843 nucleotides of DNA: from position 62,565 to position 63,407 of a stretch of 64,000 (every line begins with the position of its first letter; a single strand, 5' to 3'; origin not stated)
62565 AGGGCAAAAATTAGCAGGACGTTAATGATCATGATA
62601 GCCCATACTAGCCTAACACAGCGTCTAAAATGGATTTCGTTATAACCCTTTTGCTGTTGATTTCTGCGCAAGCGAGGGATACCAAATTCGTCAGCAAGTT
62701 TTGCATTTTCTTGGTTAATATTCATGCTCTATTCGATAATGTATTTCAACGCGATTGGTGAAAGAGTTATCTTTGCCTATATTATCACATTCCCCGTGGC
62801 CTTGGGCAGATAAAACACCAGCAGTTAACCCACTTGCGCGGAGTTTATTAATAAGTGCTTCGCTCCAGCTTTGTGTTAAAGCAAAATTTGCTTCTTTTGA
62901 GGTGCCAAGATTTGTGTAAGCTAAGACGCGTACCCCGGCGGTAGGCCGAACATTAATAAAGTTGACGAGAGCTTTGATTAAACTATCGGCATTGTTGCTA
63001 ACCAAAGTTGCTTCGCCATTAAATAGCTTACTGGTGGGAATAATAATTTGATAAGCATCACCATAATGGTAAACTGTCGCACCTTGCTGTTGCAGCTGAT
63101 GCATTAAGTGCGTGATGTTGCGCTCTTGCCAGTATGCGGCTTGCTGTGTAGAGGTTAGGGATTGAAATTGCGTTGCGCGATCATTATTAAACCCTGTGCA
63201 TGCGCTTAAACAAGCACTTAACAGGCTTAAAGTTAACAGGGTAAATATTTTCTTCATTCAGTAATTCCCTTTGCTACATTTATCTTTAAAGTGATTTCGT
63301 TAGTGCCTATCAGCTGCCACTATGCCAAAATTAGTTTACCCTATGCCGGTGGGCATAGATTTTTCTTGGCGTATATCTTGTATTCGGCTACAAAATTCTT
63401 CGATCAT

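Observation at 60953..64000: Dot/Icm type IVB secretion fragment (icmO?-icmN-icmM-icmL-like) that ends in a DsbA gene instead of icmK/dotH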

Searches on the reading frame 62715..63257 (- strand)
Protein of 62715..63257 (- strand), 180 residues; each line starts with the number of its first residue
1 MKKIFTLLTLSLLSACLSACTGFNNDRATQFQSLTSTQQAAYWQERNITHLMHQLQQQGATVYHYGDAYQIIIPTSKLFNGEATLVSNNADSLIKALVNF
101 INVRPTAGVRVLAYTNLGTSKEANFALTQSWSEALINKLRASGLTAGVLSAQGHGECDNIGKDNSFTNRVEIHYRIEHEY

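Call 3: search_protein_families(library=pfam, proteins=[window:62715-63257:-], max_evalue=0.01)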
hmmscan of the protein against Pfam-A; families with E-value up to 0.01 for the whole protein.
window:62715-63257:- (180 aa): 1 family
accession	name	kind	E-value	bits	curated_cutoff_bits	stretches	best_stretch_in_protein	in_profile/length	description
PF00691.25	OmpA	-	2.6e-05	24.9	27.2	1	79-167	2-92/98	OmpA family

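Call 4: search_protein_families(library=ncbifam, proteins=[window:62715-63257:-], max_evalue=0.01)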
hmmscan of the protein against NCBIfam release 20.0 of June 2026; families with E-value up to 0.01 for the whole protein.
window:62715-63257:- (180 aa): 12 families
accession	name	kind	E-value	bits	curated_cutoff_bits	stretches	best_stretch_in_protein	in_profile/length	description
NF038224.1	OmpA_like_CmpA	equivalog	4.5e-13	49.3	300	1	47-171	82-205/233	C-OmpA-like family protein CmpA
NF038223.1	IcmN_DotK_IVB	equivalog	1.3e-11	44.5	250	1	43-175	23-160/164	type IVB secretion system protein IcmN/DotK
NF053611.1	YiaD_Gzip_OmpA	equivalog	5e-09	36.2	175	1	45-169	72-196/206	YiaD family glycine zipper/OmpA-like lipoprotein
NF006285.1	PRK08457.1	equivalog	2.9e-07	30.6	250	1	32-178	83-234/253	flagellar motor protein MotB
NF007804.1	PRK10510.1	equivalog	5.1e-06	26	307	1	41-164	78-201/219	OmpA family lipoprotein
NF008071.1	PRK10808.1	equivalog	0.0002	20.8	277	1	82-163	239-321/358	porin OmpA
NF053613.1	OMP_toxin_LptF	equivalog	0.00029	20.6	400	1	78-169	144-235/256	lipotoxin F family OmpA-related lipoprotein LptF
TIGR03350.1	type_VI_ompA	equivalog_domain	0.00032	20.6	139.8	1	51-169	6-127/137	type VI secretion system protein TssL, long form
NF053585.1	OMP_LP_YfiB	equivalog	0.0014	18.5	128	0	53-171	36-152/163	outer membrane lipoprotein YfiB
NF053612.1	anchor_PA1041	equivalog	0.0017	18.3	250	1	78-167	134-223/236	PA1041 family peptidoglycan-binding anchor lipoprotein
NF052230.1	T9SS_PorE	exception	0.0021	16.4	600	1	83-156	524-596/648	PorE family type IX secretion system protein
NF005444.0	PRK07033.1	equivalog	0.0038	16.2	520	1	35-170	272-412/438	DotU family type VI secretion system protein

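Call 7: find_encoding_contigs(protein=window:62715-63257:-, flank=10000, max_places=6)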
Protein window:62715-63257:- (180 aa): 6 contigs read that carry it; 1 place shown.
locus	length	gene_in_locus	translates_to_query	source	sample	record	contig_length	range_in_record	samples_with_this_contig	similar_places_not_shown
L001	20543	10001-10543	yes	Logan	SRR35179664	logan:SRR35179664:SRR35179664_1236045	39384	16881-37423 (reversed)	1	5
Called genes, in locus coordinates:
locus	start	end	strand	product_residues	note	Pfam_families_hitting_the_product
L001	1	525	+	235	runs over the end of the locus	-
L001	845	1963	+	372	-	-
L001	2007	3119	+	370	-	PF00989:PAS (weak), PF08448:PAS_4, PF13426:PAS_9 (weak), PF00512:HisKA, PF02518:HATPase_c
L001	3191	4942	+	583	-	PF00664:ABC_membrane, PF09818:ABC_ATPase (faint), PF00005:ABC_tran, PF02463:SMC_N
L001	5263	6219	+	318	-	PF00657:Lipase_GDSL, PF13472:Lipase_GDSL_2 (faint)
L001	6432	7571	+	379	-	PF23127:DotM_C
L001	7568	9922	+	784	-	PF12696:TraG-D_C (weak)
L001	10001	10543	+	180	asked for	-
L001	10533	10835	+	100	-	-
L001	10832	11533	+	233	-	PF11393:T4BSS_DotI_IcmL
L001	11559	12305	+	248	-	PF01323:DSBA (weak), PF13905:Thioredoxin_8 (faint)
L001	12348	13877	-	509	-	PF01869:BcrAD_BadFG (faint), PF05378:Hydant_A_N, PF01968:Hydantoinase_A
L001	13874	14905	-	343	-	PF06032:S-Me-THD_N, PF20906:S-Me-THD_C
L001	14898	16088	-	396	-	-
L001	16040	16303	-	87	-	-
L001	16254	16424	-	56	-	-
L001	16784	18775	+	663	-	PF19310:TOP_N, PF01432:Peptidase_M3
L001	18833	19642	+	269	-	PF01925:TauE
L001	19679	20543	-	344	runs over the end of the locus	PF01018:GTP1_OBG, PF01926:MMR_HSR1, PF02421:FeoB_N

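Call 8: search_solved_structures(query=window:62715-63257:-, max_evalue=0.01, show_alignments=2)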
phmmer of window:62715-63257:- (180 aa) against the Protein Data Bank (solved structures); distinct sequences matched with E-value up to 0.01: 9.
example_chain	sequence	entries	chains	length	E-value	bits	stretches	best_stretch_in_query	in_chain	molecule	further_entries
3ldt_A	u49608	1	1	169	9.1e-09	38.7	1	50-177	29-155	Outer membrane protein, OmpA family protein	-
6x65_N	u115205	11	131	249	2.2e-08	37.4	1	50-177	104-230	Outer membrane protein, OmpA family protein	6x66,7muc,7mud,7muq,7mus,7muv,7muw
6x62_DX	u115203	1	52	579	1e-07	35.3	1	50-177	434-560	Type IV secretion system unknown protein fragment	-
6x62_DK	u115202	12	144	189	1.5e-05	28.2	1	32-175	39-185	Inner membrane lipoprotein YiaD | LphA (DotK)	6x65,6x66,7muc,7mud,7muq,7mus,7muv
5nhx_A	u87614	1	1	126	0.00012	25.3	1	75-160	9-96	Outer membrane protein A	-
2k1s_A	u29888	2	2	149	0.00012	25.3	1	49-168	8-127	Inner membrane lipoprotein yiaD | Probable lipoprotein YiaD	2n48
6jfw_A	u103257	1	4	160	0.00013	25.2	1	49-171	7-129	PA0833-PD protein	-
5wtp_A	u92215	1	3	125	0.00036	23.7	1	79-177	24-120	OmpA family protein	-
5wtl_A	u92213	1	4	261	0.0024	21.1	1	80-176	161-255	OmpA family protein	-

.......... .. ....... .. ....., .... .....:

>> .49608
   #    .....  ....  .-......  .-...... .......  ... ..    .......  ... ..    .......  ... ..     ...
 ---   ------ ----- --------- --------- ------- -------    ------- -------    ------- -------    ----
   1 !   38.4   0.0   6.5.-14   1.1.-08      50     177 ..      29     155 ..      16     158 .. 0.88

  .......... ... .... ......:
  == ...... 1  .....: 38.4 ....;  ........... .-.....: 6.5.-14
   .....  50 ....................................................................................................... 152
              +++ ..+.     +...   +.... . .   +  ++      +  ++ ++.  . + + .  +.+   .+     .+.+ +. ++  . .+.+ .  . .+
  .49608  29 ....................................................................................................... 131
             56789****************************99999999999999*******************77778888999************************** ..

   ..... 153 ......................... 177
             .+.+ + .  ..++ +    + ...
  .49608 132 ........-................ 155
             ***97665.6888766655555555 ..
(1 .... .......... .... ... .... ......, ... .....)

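Call 56: search_protein_families(library=ncbifam, proteins=[L001:845-1963:+, L001:5263-6219:+, L001:6432-7571:+, L001:7568-9922:+], max_evalue=0.001)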
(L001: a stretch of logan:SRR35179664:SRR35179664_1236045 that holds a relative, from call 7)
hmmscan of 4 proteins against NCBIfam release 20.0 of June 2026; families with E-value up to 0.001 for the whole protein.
L001:845-1963:+ (372 aa): 0 families

L001:5263-6219:+ (318 aa): 3 families
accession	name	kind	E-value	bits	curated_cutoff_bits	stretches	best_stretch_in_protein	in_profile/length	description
NF045906.1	LysophlipPlaALeg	equivalog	1.1e-13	51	450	1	173-317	152-298/305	GDSL family lysophospholipase PlaA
NF041609.1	esterase_EstP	equivalog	8.6e-13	47.5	1000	2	88-137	138-187/642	esterase EstP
NF045907.1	LplActasePlaCLeg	equivalog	1.5e-11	43.8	700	1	170-318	247-416/429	lysophospholipase/glycerophospholipid:cholesterol acyltransferase PlaC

L001:6432-7571:+ (379 aa): 1 family
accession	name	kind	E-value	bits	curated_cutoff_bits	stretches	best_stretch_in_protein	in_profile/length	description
NF033890.1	DotM_IcmP_IVB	equivalog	2.7e-132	441.2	230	1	15-373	2-356/356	type IVB secretion system coupling complex protein DotM/IcmP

L001:7568-9922:+ (784 aa): 5 families
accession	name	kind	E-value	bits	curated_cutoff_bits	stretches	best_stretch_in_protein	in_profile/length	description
NF041447.1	TrbC_conju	equivalog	1.8e-114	383.6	800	1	27-603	15-603/685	F-type conjugative transfer protein TrbC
TIGR03743.1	SXT_TraD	subfamily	7.4e-15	54.4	366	1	114-189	163-238/636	conjugative transfer system coupling protein TraD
NF045973.1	conju_CD1115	equivalog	1.3e-08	34.2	250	0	433-566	292-425/442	VirD4-like conjugal transfer protein, CD1115 family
TIGR03754.1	conj_TOL_TraD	equivalog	1.4e-06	27.1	647.55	1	115-188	169-242/643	type IV conjugative transfer system coupling protein TraD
NF041017.1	DNA_import_CedB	equivalog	1.6e-06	27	700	1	103-165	252-315/590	DNA import protein CedB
